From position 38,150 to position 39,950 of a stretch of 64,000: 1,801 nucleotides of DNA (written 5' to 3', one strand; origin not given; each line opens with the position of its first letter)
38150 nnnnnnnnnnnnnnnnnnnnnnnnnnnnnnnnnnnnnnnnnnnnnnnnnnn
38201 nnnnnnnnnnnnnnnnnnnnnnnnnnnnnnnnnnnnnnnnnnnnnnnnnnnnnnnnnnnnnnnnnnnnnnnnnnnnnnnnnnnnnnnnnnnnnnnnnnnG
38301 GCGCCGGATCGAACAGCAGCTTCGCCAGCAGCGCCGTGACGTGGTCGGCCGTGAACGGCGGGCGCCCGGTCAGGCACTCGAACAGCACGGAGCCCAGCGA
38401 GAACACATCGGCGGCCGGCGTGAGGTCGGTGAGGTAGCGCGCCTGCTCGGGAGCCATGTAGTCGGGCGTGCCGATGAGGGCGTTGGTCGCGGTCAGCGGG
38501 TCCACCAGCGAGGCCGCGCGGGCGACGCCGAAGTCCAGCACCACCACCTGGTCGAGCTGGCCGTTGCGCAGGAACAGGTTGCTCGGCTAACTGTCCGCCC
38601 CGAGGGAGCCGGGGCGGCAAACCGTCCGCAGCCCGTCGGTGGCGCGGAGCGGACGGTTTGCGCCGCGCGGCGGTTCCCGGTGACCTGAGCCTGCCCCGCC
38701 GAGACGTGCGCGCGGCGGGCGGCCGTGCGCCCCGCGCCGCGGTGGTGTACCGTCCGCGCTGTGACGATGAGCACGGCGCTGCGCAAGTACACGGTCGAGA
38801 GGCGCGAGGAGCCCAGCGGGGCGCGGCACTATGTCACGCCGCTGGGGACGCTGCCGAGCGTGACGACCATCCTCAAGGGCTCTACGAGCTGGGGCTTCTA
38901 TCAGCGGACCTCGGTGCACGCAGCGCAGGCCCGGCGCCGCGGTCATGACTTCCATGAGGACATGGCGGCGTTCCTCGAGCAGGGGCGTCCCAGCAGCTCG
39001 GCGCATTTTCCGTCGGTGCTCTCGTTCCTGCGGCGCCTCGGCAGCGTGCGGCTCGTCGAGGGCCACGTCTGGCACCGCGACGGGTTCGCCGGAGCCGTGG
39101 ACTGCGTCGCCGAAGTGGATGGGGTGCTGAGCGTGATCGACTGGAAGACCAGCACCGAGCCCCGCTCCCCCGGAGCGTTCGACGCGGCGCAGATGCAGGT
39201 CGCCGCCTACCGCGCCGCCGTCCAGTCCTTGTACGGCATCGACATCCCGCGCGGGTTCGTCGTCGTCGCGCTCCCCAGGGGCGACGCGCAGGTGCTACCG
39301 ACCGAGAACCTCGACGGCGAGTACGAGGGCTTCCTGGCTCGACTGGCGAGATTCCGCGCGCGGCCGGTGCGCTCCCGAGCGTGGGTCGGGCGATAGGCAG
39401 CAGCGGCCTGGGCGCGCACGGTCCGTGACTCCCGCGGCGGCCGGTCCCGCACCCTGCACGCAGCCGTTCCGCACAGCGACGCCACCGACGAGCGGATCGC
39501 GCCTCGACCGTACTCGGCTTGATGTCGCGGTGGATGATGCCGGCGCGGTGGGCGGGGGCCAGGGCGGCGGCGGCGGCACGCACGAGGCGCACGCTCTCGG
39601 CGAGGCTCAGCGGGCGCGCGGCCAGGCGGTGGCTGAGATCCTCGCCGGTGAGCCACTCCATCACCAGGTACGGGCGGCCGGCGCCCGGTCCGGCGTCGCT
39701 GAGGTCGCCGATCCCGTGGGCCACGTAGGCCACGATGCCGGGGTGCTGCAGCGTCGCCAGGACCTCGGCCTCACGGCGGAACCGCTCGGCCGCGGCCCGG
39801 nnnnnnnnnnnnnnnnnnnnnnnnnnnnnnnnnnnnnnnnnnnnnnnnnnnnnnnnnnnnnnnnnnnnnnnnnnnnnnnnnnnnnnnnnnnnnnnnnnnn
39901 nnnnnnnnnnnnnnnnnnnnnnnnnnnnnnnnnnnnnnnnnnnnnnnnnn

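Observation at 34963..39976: Nested third event: a 0.9-kb single-gene RecB-like PD-(D/E)XK nuclease cassette sits exactly in the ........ catalytic-loop codons of another kinase, flanked by AGCCGAG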

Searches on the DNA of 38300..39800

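Call 76: search_rna_families(source=window, start=38300, end=39800, threshold=evalue, max_evalue=1)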
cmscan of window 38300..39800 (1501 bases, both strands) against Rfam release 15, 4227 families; matches with E-value up to 1: 1.
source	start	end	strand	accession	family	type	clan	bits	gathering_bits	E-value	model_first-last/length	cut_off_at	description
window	38598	38642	-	RF03325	mir-4872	Gene; miRNA;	-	19.2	58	0.8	1-76/76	no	mir-4872 microRNA precursor family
